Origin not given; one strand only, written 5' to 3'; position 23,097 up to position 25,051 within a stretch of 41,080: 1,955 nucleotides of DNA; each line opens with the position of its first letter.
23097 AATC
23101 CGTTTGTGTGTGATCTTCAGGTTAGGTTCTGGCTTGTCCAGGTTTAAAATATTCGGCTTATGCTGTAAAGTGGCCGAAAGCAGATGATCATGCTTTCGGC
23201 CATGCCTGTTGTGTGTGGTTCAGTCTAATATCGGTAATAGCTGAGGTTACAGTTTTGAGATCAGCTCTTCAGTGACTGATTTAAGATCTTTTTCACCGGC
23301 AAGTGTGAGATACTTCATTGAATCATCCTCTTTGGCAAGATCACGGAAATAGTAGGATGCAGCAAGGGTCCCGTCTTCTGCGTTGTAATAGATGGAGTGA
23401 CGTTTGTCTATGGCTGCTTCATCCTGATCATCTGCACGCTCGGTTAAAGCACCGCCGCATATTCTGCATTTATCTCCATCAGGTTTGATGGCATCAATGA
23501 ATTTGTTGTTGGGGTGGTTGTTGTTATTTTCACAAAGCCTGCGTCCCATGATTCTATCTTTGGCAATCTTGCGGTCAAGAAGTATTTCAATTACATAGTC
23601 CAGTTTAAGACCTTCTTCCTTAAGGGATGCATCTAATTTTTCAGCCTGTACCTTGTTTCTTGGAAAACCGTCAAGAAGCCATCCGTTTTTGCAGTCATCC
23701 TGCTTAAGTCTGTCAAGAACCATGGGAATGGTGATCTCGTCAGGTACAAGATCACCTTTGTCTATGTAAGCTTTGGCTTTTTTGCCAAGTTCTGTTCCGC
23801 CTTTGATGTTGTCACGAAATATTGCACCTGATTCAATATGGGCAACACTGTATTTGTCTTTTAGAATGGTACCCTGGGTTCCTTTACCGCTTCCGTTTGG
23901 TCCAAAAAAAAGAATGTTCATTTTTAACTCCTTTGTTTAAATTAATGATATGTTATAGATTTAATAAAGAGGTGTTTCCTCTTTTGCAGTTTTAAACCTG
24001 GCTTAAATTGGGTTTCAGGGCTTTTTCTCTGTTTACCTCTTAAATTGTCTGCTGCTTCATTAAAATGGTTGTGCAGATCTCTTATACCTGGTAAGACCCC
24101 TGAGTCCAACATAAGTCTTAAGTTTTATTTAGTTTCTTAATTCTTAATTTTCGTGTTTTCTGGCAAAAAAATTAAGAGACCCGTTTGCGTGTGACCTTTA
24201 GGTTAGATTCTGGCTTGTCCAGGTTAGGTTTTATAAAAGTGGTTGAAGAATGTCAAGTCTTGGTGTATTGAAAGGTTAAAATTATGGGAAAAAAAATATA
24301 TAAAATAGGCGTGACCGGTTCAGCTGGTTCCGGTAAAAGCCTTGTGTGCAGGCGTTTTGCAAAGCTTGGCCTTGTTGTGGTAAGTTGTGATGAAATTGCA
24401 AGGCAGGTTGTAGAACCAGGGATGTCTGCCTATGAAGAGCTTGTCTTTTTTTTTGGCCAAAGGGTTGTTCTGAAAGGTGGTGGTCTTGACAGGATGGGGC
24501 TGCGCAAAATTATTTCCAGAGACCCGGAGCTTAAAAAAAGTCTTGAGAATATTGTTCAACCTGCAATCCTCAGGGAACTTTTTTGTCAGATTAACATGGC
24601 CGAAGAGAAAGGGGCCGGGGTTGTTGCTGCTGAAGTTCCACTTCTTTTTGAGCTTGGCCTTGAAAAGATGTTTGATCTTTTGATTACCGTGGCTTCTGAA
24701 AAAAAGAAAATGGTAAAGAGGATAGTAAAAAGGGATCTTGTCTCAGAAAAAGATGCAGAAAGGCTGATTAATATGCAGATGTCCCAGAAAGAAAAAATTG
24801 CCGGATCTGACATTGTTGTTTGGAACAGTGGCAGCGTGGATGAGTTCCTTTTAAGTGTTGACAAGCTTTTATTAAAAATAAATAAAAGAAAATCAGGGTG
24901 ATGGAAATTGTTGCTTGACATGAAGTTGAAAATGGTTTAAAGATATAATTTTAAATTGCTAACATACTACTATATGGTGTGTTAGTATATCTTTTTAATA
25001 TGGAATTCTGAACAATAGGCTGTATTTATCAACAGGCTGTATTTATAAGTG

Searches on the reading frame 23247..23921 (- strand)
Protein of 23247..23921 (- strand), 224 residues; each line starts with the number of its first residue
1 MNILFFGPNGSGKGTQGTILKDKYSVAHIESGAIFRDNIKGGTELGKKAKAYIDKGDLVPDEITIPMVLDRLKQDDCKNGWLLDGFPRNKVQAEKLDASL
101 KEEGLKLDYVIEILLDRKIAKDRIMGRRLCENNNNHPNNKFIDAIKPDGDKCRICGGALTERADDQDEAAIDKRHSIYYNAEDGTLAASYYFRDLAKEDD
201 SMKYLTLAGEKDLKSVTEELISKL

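Call 48: search_protein_families(library=pfam, proteins=[window:23247-23921:-], max_evalue=0.001)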
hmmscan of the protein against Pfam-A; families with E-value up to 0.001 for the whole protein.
window:23247-23921:- (224 aa): 3 families
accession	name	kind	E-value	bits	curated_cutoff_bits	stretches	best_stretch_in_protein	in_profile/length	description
PF00406.28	ADK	-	2.8e-42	144.8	26.8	1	6-182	2-139/151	Adenylate kinase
PF13207.12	AAA_17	-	1.3e-22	81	27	1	6-129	1-120/136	AAA domain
PF02223.23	Thymidylate_kin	-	0.00049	20.3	27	0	7-62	3-56/185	Thymidylate kinase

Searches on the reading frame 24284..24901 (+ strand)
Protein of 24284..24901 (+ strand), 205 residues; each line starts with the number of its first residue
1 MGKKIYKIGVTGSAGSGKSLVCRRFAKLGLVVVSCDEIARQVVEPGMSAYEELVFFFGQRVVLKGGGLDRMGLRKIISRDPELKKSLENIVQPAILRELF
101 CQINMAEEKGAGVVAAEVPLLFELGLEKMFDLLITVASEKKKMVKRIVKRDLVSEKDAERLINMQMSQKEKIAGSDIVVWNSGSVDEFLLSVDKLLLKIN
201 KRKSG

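Call 48: search_protein_families(library=pfam, proteins=[window:24284-24901:+], max_evalue=0.001)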
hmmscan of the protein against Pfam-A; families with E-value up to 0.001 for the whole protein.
window:24284-24901:+ (205 aa): 2 families
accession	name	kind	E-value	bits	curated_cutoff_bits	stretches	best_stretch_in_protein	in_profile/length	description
PF01121.26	CoaE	-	6.9e-48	163.2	27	1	8-186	3-179/180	Dephospho-CoA kinase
PF13238.12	AAA_18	-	0.00035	21.5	29.4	0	8-43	1-32/128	AAA domain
